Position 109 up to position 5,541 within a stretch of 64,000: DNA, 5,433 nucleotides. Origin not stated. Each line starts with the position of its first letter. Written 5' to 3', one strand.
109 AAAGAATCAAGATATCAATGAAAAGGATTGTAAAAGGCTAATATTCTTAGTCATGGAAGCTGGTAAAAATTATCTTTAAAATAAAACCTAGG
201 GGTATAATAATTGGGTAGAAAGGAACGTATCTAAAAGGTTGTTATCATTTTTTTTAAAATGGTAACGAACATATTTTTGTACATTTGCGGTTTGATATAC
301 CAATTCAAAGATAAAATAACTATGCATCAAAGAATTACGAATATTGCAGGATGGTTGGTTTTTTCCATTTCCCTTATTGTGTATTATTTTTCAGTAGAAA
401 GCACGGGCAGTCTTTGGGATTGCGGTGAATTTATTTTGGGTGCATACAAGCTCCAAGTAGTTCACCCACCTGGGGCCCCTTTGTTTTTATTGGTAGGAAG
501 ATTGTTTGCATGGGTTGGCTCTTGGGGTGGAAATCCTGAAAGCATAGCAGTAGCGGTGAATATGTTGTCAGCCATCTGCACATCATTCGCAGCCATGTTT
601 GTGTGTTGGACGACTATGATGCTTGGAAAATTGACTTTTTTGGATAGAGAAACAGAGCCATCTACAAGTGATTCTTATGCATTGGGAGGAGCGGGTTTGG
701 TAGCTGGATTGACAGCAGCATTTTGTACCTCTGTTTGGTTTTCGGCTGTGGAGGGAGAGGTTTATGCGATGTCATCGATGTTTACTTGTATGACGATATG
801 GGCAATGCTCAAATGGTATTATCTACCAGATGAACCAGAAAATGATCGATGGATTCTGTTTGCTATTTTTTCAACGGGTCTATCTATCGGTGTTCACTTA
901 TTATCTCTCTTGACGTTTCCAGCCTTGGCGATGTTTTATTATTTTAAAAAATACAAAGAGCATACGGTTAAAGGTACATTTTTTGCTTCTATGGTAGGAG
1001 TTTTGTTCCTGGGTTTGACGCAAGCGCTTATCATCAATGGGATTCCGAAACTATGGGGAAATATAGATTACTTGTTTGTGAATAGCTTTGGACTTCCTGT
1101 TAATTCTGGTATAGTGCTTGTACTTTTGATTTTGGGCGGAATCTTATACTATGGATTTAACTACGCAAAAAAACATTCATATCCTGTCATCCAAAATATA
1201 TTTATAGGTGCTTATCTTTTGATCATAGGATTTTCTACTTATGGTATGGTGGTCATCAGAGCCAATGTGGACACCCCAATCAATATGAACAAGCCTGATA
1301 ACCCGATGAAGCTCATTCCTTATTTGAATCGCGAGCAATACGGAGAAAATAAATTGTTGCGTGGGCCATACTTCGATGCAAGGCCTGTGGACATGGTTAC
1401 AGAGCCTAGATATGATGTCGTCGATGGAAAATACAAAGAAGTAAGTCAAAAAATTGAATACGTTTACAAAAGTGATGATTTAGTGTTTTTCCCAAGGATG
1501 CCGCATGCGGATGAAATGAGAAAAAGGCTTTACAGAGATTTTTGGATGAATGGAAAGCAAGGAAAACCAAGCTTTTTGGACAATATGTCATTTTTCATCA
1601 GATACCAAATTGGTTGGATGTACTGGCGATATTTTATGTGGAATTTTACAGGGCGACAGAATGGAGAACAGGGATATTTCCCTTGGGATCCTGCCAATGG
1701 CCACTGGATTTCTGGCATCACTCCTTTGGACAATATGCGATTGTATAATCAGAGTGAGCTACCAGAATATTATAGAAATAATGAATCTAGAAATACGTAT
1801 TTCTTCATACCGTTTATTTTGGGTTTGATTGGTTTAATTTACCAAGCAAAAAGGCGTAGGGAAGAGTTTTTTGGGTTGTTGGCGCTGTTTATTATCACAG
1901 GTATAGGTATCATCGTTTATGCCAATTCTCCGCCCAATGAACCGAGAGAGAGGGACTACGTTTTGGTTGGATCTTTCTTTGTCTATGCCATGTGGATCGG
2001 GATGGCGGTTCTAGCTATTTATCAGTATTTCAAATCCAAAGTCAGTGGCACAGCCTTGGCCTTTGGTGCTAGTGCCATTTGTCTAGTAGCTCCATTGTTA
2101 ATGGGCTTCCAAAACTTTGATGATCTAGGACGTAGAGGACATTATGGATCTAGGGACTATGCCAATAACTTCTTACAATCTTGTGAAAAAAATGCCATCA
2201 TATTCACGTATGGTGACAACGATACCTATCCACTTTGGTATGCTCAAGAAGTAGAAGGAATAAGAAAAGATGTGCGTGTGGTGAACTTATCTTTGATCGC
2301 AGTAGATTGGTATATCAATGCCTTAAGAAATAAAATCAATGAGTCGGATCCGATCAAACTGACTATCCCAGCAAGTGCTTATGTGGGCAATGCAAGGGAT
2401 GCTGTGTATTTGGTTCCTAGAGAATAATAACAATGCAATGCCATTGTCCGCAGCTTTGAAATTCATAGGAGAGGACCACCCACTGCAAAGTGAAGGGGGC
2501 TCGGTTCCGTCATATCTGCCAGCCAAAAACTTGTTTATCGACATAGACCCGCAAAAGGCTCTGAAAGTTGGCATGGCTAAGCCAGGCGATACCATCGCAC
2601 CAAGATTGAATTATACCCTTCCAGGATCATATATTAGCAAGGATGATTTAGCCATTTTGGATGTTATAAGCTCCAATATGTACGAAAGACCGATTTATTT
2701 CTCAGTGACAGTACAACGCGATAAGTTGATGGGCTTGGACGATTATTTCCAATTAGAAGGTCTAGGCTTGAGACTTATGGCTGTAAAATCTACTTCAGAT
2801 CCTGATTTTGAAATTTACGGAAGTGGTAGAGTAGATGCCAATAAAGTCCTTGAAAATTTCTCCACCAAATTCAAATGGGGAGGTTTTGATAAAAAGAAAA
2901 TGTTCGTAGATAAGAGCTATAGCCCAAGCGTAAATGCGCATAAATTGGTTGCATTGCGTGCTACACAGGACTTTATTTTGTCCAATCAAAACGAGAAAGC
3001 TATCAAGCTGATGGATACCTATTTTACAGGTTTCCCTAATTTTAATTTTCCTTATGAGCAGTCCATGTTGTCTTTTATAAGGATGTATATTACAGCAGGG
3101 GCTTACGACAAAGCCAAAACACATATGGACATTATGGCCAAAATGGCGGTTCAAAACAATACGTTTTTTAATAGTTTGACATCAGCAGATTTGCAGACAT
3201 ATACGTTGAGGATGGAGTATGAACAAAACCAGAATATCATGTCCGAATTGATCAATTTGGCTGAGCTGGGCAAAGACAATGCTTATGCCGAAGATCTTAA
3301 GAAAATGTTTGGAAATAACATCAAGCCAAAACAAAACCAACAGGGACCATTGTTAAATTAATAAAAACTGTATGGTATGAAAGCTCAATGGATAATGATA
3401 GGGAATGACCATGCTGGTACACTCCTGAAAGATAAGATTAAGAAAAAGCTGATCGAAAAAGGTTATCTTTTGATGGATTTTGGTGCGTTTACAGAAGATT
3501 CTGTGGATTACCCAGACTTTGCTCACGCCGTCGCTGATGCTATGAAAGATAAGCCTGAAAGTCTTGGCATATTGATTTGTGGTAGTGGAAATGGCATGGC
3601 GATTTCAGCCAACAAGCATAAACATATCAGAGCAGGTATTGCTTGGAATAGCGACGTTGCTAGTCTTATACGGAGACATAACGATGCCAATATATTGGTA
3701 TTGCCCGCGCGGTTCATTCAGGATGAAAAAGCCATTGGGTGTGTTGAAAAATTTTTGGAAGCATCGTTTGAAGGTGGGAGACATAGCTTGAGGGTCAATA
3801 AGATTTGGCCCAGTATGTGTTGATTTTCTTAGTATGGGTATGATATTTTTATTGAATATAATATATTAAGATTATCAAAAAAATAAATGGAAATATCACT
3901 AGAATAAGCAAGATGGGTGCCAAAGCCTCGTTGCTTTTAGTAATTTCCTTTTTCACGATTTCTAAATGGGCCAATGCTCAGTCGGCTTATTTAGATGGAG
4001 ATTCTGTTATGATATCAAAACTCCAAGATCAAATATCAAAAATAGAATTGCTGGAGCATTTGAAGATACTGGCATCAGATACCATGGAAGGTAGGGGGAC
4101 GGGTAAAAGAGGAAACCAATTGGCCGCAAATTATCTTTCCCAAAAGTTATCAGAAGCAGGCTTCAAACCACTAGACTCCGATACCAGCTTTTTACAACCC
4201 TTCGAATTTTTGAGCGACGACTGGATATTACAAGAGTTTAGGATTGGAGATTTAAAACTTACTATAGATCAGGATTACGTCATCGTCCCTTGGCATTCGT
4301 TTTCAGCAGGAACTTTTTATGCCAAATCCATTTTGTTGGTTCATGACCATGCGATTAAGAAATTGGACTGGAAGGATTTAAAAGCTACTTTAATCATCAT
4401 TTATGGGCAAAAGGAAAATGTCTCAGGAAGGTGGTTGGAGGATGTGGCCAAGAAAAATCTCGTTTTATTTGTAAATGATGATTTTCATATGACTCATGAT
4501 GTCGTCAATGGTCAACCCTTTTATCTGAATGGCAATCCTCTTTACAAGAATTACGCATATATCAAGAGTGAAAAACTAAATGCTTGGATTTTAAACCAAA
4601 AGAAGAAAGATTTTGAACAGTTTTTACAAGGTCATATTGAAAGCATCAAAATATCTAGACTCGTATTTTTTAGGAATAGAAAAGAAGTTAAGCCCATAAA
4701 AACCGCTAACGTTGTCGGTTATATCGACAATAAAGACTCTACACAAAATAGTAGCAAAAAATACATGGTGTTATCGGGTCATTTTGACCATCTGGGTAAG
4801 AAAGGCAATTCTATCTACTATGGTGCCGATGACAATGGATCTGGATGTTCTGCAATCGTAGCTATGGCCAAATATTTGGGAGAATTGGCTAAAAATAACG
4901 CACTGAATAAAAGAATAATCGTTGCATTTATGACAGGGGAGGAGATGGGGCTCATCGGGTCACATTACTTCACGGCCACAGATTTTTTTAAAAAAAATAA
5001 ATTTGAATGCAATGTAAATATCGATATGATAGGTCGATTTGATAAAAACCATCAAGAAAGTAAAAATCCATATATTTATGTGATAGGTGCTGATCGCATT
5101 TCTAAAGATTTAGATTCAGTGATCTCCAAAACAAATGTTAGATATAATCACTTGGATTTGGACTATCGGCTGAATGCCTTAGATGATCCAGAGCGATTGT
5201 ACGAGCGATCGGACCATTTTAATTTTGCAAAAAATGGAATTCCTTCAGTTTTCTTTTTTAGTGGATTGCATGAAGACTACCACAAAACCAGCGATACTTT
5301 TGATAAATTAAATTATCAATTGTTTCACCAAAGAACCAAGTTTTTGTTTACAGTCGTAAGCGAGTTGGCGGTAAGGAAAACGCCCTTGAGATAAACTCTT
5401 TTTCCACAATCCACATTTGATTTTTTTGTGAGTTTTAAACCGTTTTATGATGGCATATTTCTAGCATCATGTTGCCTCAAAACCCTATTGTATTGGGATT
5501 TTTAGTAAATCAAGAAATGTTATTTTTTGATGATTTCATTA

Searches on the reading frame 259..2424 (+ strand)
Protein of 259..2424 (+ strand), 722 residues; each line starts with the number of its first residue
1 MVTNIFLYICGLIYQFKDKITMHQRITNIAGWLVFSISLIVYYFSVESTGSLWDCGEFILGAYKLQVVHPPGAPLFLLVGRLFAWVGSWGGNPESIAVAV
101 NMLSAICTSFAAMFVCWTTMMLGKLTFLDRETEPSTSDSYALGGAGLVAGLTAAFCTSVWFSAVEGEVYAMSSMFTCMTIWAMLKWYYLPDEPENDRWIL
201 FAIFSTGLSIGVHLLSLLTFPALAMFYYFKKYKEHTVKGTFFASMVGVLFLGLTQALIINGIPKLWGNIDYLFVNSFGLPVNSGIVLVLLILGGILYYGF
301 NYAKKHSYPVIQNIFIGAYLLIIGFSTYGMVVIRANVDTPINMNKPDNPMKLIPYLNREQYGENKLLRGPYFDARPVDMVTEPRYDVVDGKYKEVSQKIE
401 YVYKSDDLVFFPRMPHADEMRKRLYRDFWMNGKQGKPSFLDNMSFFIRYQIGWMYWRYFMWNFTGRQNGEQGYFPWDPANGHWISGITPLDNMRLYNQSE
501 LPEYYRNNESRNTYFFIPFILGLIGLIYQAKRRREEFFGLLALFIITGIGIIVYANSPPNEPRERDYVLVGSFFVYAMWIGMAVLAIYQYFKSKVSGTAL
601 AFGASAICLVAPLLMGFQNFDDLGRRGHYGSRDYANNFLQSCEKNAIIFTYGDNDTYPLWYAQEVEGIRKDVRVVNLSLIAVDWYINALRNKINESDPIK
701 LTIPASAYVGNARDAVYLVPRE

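Call 32: search_protein_families(library=pfam, proteins=[window:259-2424:+], max_evalue=0.00001)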
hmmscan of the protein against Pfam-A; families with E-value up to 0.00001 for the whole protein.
window:259-2424:+ (722 aa): 1 family
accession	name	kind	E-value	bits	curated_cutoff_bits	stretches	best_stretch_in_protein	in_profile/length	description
PF11028.14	TMEM260-like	-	3.6e-63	213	24.2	1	54-235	1-178/179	Protein O-mannosyl-transferase TMEM260-like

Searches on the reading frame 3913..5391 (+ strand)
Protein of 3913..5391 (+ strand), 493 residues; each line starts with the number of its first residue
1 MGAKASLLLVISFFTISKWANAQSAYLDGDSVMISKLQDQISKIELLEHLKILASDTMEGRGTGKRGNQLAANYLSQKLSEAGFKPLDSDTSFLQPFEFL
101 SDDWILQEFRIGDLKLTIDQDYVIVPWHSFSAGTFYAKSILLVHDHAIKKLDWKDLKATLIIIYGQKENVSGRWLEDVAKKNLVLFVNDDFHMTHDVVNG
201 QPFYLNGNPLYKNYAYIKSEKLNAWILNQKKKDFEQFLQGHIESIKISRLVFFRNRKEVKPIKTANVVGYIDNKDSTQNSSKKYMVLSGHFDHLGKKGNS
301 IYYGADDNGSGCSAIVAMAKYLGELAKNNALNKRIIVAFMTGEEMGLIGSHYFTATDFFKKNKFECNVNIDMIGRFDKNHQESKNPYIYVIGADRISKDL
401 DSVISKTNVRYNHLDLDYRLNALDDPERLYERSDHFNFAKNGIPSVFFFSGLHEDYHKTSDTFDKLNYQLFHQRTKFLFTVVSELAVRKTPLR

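Call 32: search_protein_families(library=pfam, proteins=[window:3913-5391:+], max_evalue=0.00001)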
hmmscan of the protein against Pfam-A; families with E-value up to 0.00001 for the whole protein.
window:3913-5391:+ (493 aa): 1 family
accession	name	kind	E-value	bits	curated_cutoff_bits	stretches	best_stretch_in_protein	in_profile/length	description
PF04389.22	Peptidase_M28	-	1.3e-35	123.3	21.3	1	266-478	1-189/193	Peptidase family M28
